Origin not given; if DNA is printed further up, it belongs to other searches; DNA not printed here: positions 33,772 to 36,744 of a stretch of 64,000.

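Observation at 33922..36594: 890-aa secreted aromatic/Asp-rich protein of no recognisable family, co-transcribed with paralog P1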

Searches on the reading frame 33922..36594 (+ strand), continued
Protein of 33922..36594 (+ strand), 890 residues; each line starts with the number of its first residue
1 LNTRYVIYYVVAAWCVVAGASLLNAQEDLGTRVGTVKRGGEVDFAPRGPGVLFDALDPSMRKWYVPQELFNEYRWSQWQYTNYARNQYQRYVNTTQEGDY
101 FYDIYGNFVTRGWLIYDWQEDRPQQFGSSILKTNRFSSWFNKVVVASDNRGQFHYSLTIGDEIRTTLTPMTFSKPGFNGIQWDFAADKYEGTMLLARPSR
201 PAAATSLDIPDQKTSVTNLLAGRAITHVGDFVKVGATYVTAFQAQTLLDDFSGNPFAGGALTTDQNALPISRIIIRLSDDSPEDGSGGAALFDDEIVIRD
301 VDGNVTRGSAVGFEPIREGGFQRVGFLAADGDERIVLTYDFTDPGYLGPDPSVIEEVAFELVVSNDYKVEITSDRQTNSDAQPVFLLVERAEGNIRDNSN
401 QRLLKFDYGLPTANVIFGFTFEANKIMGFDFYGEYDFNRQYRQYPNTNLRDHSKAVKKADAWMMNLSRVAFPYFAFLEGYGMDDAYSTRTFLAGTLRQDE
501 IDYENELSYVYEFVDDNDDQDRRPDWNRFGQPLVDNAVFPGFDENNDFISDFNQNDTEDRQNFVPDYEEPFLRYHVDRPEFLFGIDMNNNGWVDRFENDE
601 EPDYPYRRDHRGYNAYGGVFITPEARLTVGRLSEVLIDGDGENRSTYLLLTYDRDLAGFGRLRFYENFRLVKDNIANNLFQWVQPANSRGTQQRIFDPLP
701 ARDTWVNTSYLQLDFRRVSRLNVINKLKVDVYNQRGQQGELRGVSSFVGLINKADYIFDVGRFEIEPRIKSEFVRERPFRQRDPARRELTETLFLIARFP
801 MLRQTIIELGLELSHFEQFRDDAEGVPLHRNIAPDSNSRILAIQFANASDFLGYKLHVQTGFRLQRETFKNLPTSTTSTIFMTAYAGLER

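Call 40: find_related_loci(query=A1, collection=genome_contigs, flank=10000)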
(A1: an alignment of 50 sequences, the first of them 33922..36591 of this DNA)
Query A1 (890 aa) in genome_contigs; peptide patterns used: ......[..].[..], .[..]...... (x = any residue, [..] = any of these).
590 stretches matched a pattern (row limit reached: there are more); 540 encode a relative of the query (tblastn E <= 1e-3); the best 80 are kept; 80 distinct loci.
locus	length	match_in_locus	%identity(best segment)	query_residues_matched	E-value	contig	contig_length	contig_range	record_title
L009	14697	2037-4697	79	1-890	0e+0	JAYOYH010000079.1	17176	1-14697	MAG: Gemmatimonadota bacterium isolate 139562_S163_rosella_bins.tsv.035 NODE_3313_length_17176_cov_11.441680, whole geno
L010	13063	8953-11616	78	1-890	0e+0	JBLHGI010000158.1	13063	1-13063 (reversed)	MAG: Planctomycetota bacterium isolate 3300054976_87 Ga0535667_0008290, whole genome shotgun sequence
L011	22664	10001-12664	77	3-890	0e+0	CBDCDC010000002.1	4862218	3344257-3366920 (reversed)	MAG: Candidatus Latescibacterota bacterium isolate a5674b02-4162-4bfe-8498-4cf7be1abab7 genome assembly, contig: contig_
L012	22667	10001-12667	76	1-890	0e+0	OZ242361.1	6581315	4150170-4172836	MAG: Candidatus Latescibacterota bacterium isolate c7d3165a-3b70-4ca6-a93c-9a173e2068a1 genome assembly, chromosome: 1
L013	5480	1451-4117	77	1-890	0e+0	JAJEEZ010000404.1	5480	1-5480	MAG: Candidatus Latescibacterota bacterium isolate p16x34bins.62 k141_30810, whole genome shotgun sequence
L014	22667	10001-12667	76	1-890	0e+0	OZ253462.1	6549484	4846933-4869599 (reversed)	MAG: Candidatus Latescibacterota bacterium isolate 85c596c4-e601-42f5-bc00-22a25924bb3e genome assembly, chromosome: 1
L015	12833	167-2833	76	1-890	0e+0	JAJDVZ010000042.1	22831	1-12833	MAG: Candidatus Latescibacterota bacterium isolate jk18x22bins.75 k141_289740, whole genome shotgun sequence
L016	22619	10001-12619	77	13-890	0e+0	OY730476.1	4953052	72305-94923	MAG: Candidatus Latescibacteria bacterium isolate 667a1def-a863-4bf2-9b98-94036fb31650 genome assembly, chromosome: 1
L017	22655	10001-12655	77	6-890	0e+0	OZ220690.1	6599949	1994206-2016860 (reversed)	MAG: Candidatus Latescibacterota bacterium isolate 4544edd8-ea3d-4877-aa30-594cc490bc13 genome assembly, chromosome: 1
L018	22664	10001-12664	75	1-890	0e+0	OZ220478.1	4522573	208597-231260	MAG: Candidatus Latescibacterota bacterium isolate 1cf545fa-d59a-4aa3-98d5-019dd537838a genome assembly, chromosome: 1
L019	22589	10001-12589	71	25-888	0e+0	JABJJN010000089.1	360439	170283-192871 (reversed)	MAG: Gemmatimonadetes bacterium isolate SI074_bin69 k141_1816043, whole genome shotgun sequence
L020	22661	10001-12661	71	2-888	0e+0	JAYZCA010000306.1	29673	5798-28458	MAG: Candidatus Latescibacterota bacterium isolate XB_MAG1219 DB_MAG1219_0306, whole genome shotgun sequence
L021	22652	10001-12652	76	9-890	0e+0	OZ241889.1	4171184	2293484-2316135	MAG: Candidatus Latescibacterota bacterium isolate a6571e9c-9daa-46aa-896f-7a9a109786f8 genome assembly, chromosome: 1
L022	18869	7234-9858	56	9-889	0e+0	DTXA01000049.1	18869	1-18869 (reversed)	MAG TPA_asm: Candidatus Latescibacterota bacterium isolate UWMA-0180 k99_1263532, whole genome shotgun sequence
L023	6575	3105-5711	56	10-889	0e+0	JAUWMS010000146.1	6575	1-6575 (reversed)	MAG: Candidatus Latescibacterota bacterium isolate CSMAG_2404 CSMAG_2404_k141_388660_length_6575_cov_7.0000, whole genom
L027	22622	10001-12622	53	25-889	0e+0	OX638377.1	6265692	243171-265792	MAG: uncultured Latescibacteria bacterium isolate 96736c8f-e424-4c7a-a7cc-5c0d8e7e2df7 genome assembly, chromosome: 1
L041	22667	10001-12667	50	11-889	0e+0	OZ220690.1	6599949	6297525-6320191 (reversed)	MAG: Candidatus Latescibacterota bacterium isolate 4544edd8-ea3d-4877-aa30-594cc490bc13 genome assembly, chromosome: 1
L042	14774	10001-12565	52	23-889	0e+0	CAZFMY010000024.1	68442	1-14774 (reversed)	MAG TPA_asm: uncultured Gemmatimonadaceae bacterium isolate SRP077602_co9_658 genome assembly, contig: NODE_259_length_6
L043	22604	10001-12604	51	25-889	0e+0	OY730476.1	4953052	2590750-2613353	MAG: Candidatus Latescibacteria bacterium isolate 667a1def-a863-4bf2-9b98-94036fb31650 genome assembly, chromosome: 1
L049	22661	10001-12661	50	10-889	0e+0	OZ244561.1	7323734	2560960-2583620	MAG: Candidatus Latescibacterota bacterium isolate 14245923-b953-489b-b549-9f362580a9e9 genome assembly, chromosome: 1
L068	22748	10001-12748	51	9-887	0e+0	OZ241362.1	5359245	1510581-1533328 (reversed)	MAG: Candidatus Latescibacterota bacterium isolate 7df831f4-54e1-479f-8521-a5e6456f6651 genome assembly, chromosome: 1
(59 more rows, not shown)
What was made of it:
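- The family is multi-copy, with at least 6 copies per chromosome (call 40).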

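Call 58: find_homologous_proteins(query=L042:5302-7992:+)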
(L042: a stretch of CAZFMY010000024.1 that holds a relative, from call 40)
Query L042:5302-7992:+ (897 aa): 154 proteins with E <= 0.001 among 8000 candidates; the best 120 are listed.
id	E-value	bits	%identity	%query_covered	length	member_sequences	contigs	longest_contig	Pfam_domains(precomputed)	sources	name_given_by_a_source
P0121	0.0e+0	2033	96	100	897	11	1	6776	-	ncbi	-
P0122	0.0e+0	1549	72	100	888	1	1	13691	-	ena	-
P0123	0.0e+0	1529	71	100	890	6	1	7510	-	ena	-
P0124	0.0e+0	1519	71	100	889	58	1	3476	-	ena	-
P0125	0.0e+0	1496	71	99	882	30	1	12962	-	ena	-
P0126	0.0e+0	1474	70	100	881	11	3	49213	-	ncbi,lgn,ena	ncbi:MAG: hypothetical protein ACKVJG_08405 [Candidatus Latescibacterota bacterium]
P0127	0.0e+0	1327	64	96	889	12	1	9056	-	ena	-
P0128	0.0e+0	1322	63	100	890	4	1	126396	-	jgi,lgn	-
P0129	0.0e+0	1300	63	100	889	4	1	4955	-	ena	-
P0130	0.0e+0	1283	63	99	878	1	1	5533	-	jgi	jgi:hypothetical protein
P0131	0.0e+0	1260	62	99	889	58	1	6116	-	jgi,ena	-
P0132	0.0e+0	1258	61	99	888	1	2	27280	-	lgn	-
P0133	0.0e+0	1254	61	99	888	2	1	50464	-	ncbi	-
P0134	0.0e+0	1241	60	100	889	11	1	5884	-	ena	-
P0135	0.0e+0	1212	60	99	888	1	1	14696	-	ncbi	-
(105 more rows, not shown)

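Call 60: search_protein_representatives(alignment_id=A1)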
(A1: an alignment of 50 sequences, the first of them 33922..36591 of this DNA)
Query: 50 sequences, 882 profile positions. Proteins with E-value up to 0.001 (for the whole library): 1044; up to 1e-10: 760; up to 1e-30: 356. The best 150 are listed.
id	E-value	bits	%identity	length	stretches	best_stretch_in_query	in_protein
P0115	0.0e+00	1463.6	-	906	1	8-881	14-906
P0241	0.0e+00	1154.3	-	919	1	12-881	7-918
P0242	0.0e+00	1083.2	-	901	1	10-881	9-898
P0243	0.0e+00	1078.5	-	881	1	47-880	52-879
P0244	0.0e+00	1073.7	-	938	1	9-881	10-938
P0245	0.0e+00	1057.6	-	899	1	13-880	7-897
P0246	0.0e+00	1031.0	-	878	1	44-881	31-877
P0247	0.0e+00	1022.2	-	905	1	7-880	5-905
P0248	3.6e-296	1001.2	-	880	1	15-879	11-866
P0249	7.4e-294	993.5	-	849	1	51-881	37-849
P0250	7.2e-286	967.1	-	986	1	10-880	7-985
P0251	1.2e-285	966.4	-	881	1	43-881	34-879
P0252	5.1e-276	934.5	-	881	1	48-879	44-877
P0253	5.4e-270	914.5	-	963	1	17-881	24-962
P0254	4.8e-265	898.2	-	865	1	53-881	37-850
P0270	2.1e-130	452.6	-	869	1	78-871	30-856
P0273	1.3e-123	430.2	-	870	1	78-881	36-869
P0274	1.7e-118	413.3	-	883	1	79-881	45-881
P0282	9.1e-107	374.5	-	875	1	78-878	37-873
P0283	2.3e-106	373.1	-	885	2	352-861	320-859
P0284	3.0e-105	369.4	-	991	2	379-872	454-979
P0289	4.4e-101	355.7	-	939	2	338-862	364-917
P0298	1.4e-96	340.8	-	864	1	79-868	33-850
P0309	8.5e-91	321.6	-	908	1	78-870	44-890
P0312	2.3e-90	320.2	-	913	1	77-869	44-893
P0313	1.7e-88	314.0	-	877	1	79-865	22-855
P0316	6.1e-87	308.9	-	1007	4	530-864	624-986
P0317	8.0e-87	308.5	-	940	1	75-863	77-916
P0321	4.5e-86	306.0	-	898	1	75-856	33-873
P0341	7.6e-77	275.5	-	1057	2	350-879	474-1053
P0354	6.0e-70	252.6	-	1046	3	459-877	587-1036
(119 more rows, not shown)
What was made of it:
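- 33922..36594 (+): Gene for the 890-aa outer-membrane beta-barrel (the finding). Family of about 1,044 clusters (call 60).
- Checked: Conservation across about 1,044 clusters at 50% identity (call 60) excludes a chance ORF.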

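Call 65: search_protein_families(library=pfam, alignment_id=A4, max_evalue=0.01)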
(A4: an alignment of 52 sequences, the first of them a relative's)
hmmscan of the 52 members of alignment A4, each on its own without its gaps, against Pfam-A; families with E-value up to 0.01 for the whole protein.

A. member 1, P0270 (869 aa): 1 family
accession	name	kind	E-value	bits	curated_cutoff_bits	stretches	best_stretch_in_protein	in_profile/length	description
PF21620.4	SlpA_C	-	0.00029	19.8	35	1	361-454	232-303/656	S-layer protein SlpA, beta-barrel domain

B. families by the number of members that match (of 52 scanned): 2 families
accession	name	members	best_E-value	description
PF21620.4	SlpA_C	13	2e-07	S-layer protein SlpA, beta-barrel domain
PF01389.23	OmpA_membrane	1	0.00053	OmpA-like transmembrane domain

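Call 66: search_solved_structures(query=A4, max_evalue=10, show_alignments=2)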
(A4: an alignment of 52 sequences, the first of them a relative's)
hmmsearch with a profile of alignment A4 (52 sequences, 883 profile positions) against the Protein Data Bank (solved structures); distinct sequences matched with E-value up to 10: 2.
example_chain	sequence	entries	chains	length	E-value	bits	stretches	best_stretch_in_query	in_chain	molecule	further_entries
7bst_D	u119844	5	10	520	0.057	14.5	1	324-362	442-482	Type I restriction enzyme EcoR124II M protein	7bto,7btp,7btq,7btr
3r5s_A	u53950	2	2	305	2.2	9.3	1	683-729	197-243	Ferric vibriobactin ABC transporter, periplasmic ferric vibriobactin-binding protein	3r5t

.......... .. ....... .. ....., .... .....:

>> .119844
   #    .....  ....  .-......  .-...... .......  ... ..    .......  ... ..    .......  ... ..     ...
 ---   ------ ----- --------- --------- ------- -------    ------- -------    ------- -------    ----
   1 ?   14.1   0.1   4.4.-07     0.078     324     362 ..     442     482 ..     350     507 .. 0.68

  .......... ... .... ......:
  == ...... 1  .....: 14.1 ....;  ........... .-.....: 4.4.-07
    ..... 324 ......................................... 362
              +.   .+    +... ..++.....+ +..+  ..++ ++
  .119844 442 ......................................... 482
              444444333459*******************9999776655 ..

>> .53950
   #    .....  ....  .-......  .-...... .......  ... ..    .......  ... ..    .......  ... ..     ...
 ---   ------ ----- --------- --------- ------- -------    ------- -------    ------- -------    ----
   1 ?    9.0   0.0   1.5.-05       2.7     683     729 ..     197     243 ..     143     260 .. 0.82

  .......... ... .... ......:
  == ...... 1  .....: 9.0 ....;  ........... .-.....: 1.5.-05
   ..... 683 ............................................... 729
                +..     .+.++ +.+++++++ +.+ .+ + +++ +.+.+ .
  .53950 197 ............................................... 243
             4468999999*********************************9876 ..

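Call 67: search_protein_families(library=pfam, alignment_id=A1, max_evalue=1)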
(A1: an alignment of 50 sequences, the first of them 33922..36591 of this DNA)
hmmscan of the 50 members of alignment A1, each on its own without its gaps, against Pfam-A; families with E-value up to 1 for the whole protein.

A. member 1, window:33922-36591:+ (890 aa): 1 family
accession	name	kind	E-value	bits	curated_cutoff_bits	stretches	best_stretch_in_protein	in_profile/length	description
PF05857.17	TraX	-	0.038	14.3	25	1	451-485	16-51/217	TraX protein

B. families by the number of members that match (of 50 scanned): 11 families
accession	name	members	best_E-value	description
PF18914.6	DUF5666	4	0.0013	Domain of unknown function (DUF5666)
PF05857.17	TraX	2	0.038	TraX protein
PF17659.7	RADX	1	0.025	RPA-related protein RADX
PF11952.13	XTBD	1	0.026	XRN-Two Binding Domain, XTBD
PF01630.24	Glyco_hydro_56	1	0.044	Hyaluronidase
PF21670.2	HOOK_N_NuMA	1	0.045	NuMA N-terminal hook domain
PF25179.1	LMF1_C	1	0.057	Lipase maturation factor C-terminal domain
PF09479.16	Flg_new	1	0.06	Listeria-Bacteroides repeat domain (List_Bact_rpt)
PF18029.7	Glyoxalase_6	1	0.075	Glyoxalase-like domain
PF11470.14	TUG-UBL1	1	0.095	TUG ubiquitin-like domain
PF12477.13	TraW_N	1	0.11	Sex factor F TraW protein N terminal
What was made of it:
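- None of the 50 close members hits SlpA_C (call 67).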

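Call 68: list_cluster_members(proteins=[P0270, P0273, P0282, P0283, P0284, P0289, P0298, P0316, P0341, P0354])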
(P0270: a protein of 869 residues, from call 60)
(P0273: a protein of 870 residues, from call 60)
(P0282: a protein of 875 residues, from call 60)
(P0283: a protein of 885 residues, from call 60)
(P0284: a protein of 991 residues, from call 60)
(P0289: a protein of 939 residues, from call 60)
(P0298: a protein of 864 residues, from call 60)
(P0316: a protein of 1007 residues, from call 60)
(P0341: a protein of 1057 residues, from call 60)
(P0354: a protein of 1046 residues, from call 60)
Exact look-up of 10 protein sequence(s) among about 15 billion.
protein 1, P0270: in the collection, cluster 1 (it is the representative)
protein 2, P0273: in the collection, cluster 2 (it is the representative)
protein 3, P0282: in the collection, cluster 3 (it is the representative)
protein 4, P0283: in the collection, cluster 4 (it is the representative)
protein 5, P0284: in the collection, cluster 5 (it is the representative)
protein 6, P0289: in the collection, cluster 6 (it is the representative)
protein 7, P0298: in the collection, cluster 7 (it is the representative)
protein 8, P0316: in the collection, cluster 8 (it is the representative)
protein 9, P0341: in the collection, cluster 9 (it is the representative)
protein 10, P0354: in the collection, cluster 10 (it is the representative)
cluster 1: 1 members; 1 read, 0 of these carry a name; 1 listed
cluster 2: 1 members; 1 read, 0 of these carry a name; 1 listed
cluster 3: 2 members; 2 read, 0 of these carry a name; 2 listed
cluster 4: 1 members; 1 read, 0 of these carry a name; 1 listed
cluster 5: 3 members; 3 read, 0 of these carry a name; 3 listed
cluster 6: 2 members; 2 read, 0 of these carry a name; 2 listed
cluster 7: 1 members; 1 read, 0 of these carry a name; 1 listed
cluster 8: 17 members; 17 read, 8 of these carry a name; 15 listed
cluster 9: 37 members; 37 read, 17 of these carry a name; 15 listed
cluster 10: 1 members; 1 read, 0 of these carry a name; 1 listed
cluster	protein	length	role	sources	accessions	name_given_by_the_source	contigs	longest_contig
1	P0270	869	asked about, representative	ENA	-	-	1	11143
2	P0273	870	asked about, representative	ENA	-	-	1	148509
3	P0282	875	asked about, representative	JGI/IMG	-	-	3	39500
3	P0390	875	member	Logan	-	-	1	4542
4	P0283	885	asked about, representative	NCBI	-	-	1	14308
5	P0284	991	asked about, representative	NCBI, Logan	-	-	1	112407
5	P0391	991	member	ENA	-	-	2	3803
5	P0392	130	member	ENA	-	-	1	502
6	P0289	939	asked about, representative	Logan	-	-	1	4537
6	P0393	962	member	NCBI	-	-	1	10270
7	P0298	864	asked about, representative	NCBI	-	-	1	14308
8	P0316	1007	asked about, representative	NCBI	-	-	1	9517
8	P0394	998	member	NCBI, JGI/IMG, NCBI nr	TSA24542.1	hypothetical protein D4R75_01205 [bacterium] | MAG: hypothetical protein D4R75_01205 [bacterium]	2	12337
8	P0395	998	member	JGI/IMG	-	hypothetical protein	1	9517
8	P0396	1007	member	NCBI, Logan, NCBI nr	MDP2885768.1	MAG: hypothetical protein Q8P51_12195 [Ignavibacteria bacterium] | hypothetical protein [Ignavibacteria bacterium]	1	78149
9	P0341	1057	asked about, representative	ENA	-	-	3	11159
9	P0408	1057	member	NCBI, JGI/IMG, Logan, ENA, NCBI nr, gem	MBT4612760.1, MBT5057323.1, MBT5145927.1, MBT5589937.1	MAG: hypothetical protein HOM68_12345 [Gemmatimonadetes bacterium] | hypothetical protein | hypothetical protein [Gemmatimonadota bacterium]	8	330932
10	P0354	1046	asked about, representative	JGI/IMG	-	-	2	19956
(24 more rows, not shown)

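Call 69: search_protein_families(library=pfam, proteins=[P0270, P0273, P0274, P0282, P0298, P0309, P0312, P0313, P0317, P0321], max_evalue=0.1)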
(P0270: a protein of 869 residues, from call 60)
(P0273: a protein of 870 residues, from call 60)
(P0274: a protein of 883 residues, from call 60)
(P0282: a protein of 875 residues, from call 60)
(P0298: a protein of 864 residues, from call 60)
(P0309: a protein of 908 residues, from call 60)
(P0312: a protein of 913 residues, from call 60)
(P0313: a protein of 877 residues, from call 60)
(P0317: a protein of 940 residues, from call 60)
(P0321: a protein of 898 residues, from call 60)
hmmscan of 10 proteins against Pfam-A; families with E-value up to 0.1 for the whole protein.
P0270 (869 aa): 1 family
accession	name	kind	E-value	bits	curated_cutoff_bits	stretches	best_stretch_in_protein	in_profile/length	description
PF21620.4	SlpA_C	-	0.00029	19.8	35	1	361-454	232-303/656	S-layer protein SlpA, beta-barrel domain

P0273 (870 aa): 1 family
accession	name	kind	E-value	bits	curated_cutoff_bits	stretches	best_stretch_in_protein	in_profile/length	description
PF21620.4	SlpA_C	-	0.00031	19.7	35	1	379-469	232-307/656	S-layer protein SlpA, beta-barrel domain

P0274 (883 aa): 0 families

P0282 (875 aa): 0 families

P0298 (864 aa): 0 families

P0309 (908 aa): 0 families

P0312 (913 aa): 0 families

P0313 (877 aa): 0 families

P0317 (940 aa): 0 families

P0321 (898 aa): 0 families
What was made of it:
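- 35149..35367 (+): Barrel strands 6-9 (aa 410-482). This region aligns with the sub-threshold SlpA_C matches of distant relatives (calls 65, 69).
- On SlpA/OmpM family: 13 of 52 distant relatives hit below threshold (best 2e-7, about 20 bits against a cutoff of 35; calls 65, 69).
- Tried and rejected: The SlpA_C lead is sub-threshold and absent from close relatives (calls 65, 67, 69).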
